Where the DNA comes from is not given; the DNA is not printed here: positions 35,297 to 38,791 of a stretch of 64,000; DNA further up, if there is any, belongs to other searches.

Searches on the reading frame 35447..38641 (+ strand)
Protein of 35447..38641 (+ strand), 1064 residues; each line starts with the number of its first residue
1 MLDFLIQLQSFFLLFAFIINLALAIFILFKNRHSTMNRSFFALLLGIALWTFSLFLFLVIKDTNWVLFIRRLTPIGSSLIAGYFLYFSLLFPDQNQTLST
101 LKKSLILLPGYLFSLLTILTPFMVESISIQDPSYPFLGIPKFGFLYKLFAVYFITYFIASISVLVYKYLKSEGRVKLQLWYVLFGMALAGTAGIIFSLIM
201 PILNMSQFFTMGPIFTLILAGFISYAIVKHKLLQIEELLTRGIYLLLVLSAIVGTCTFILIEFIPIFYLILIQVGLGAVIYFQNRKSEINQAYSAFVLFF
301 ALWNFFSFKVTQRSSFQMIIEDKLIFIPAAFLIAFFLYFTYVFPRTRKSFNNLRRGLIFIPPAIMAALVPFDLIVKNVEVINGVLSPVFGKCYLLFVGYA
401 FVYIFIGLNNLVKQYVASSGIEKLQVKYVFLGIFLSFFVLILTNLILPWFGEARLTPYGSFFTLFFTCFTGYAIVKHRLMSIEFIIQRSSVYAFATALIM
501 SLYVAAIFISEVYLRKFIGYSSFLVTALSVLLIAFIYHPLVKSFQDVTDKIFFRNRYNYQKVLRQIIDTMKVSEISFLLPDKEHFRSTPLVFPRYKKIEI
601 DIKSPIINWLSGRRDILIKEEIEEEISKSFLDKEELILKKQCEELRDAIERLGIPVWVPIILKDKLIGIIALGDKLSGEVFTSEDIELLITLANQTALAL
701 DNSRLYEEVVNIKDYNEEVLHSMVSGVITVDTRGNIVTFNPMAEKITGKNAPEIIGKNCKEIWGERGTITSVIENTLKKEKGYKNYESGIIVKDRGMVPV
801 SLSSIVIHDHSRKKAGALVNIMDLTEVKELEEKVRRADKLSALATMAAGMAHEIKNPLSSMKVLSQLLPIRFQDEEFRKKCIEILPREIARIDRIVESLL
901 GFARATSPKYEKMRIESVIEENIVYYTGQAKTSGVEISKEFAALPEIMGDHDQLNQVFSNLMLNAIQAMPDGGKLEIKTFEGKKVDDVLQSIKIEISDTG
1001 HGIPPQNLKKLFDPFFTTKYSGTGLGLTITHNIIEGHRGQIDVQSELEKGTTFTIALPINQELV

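Call 7: search_protein_families(library=ncbifam, proteins=[window:35447-38641:+], max_evalue=0.01)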
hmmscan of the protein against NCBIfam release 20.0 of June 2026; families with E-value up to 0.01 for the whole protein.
window:35447-38641:+ (1064 aa): 90 families (the best 25 are shown)
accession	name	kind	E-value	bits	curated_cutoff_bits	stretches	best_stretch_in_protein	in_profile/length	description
NF008468.0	PRK11360.1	equivalog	6.3e-101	338.6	646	1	704-1062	258-611/616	two-component system sensor histidine kinase AtoS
NF007688.0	PRK10364.1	equivalog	5.2e-61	206.8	479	1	828-1061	225-453/460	two-component system sensor histidine kinase ZraS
NF046044.1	PnpS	equivalog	1.8e-54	185.3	400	1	697-1058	38-390/390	two-component system histidine kinase PnpS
NF010411.0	PRK13837.1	equivalog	8.7e-46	156.3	647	1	825-1061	432-677/828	two-component system VirA-like sensor kinase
NF052574.1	HisKinEspCMyxo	equivalog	5.7e-44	150.4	1200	1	732-1059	304-637/785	serine histidine kinase EspC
NF053867.1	SprKinKinDBac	equivalog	1.4e-43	149.1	775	1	800-1061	246-499/500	sporulation kinase KinD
NF033092.0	HK_WalK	equivalog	1e-42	146.6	725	1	716-1059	260-594/594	cell wall metabolism sensor histidine kinase WalK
NF052573.1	HisKinEspAMyxo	equivalog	5.3e-41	140.5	1400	1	719-1059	259-611/755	serine histidine kinase EspA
NF008293.1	PRK11073.1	equivalog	1.9e-40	139.2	240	1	713-1060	6-348/349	nitrogen regulation protein NR(II)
NF045911.1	TCSHisKinNblS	equivalog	5e-40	137.4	1000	1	694-1058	244-619/621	two-component system sensor histidine kinase NblS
NF038348.1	T2SS_HK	subfamily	1.4e-39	136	450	1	890-1059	409-573/574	histidine kinase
NF046020.1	HisKinCckABruc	equivalog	3.9e-39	134.2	1000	1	728-1059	360-707/868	cell cycle histidine kinase CckA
TIGR02966.1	phoR_proteo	equivalog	1.2e-37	129.6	334.2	1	718-1056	10-332/333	phosphate regulon sensor histidine kinase PhoR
NF047497.1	HK_LIC_12097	equivalog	4.4e-36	124.4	500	1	716-1059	13-366/367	LIC_12097 family sensor histidine kinase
NF046026.1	HisKinCckACaul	equivalog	2.5e-33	115.1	1000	1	811-1061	270-534/678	cell cycle histidine kinase CckA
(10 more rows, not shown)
